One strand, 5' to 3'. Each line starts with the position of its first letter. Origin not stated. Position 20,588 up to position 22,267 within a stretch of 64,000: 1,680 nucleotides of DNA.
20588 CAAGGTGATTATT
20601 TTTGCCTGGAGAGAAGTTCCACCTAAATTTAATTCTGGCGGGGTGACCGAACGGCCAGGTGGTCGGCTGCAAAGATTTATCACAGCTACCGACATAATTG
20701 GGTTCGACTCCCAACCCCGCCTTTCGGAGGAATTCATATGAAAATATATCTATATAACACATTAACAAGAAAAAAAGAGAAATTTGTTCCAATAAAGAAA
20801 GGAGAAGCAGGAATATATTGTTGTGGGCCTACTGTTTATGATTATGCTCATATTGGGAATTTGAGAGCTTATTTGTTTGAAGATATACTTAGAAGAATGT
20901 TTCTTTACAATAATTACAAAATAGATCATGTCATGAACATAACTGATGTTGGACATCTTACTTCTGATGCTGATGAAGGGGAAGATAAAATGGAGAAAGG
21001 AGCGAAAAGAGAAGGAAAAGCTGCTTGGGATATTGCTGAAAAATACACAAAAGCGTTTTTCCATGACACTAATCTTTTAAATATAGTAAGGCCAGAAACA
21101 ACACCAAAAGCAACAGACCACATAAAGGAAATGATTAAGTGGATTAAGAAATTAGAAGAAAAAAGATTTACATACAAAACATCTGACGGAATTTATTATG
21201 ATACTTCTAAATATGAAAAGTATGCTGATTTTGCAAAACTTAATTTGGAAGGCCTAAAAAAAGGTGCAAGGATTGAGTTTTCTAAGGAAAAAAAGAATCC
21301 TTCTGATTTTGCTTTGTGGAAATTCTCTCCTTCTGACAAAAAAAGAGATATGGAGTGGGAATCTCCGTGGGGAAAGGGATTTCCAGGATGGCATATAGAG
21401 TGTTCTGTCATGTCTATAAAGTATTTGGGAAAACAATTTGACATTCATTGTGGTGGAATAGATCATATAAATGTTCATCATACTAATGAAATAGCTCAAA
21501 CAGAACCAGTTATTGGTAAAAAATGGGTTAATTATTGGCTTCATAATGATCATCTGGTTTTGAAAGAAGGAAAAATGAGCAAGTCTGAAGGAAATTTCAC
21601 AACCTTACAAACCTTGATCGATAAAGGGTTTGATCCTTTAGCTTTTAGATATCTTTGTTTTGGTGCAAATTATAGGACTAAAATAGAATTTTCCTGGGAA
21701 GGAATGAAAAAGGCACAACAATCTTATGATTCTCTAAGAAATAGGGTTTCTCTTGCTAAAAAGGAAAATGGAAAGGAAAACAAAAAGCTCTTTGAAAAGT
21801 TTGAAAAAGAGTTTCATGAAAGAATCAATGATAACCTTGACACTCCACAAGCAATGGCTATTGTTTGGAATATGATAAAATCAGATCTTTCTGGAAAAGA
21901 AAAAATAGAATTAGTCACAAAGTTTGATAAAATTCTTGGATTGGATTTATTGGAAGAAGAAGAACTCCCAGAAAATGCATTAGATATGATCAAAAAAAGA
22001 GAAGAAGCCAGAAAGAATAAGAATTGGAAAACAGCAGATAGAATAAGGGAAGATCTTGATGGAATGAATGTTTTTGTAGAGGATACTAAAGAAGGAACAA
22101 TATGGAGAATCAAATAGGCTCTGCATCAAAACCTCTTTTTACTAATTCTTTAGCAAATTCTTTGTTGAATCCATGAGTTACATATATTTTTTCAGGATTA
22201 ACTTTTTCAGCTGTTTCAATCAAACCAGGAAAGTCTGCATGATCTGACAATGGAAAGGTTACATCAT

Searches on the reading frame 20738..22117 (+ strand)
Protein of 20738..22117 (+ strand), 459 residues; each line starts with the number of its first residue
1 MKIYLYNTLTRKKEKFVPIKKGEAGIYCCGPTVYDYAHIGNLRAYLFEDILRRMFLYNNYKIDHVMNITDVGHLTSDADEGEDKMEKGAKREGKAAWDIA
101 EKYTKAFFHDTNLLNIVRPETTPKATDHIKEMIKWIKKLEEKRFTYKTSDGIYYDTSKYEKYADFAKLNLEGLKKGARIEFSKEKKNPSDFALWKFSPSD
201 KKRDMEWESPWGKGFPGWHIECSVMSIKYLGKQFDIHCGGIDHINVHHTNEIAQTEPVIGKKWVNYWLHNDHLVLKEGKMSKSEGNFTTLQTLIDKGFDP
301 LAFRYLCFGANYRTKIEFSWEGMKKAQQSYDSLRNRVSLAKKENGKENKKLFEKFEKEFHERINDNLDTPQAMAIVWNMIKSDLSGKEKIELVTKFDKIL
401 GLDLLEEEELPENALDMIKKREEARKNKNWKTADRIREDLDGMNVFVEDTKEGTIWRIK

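Call 15: search_protein_families(library=pfam, proteins=[window:20738-22117:+], max_evalue=0.001)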
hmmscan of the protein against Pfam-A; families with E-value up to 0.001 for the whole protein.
window:20738-22117:+ (459 aa): 4 families
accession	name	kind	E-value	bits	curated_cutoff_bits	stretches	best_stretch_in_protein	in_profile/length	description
PF01406.26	tRNA-synt_1e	-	7.8e-97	324.7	27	1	16-327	2-300/301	tRNA synthetases class I (C) catalytic domain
PF23493.1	CysS_C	-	8.3e-10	39.1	23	1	408-457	2-51/51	Cysteinyl-tRNA ligase anticodon binding domain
PF09334.17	tRNA-synt_1g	-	2.1e-09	37.1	20.1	1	266-325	314-373/391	tRNA synthetases class I (M)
PF01921.24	tRNA-synt_1f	-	7e-07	28.9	27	1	274-353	276-355/360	tRNA synthetases class I (K)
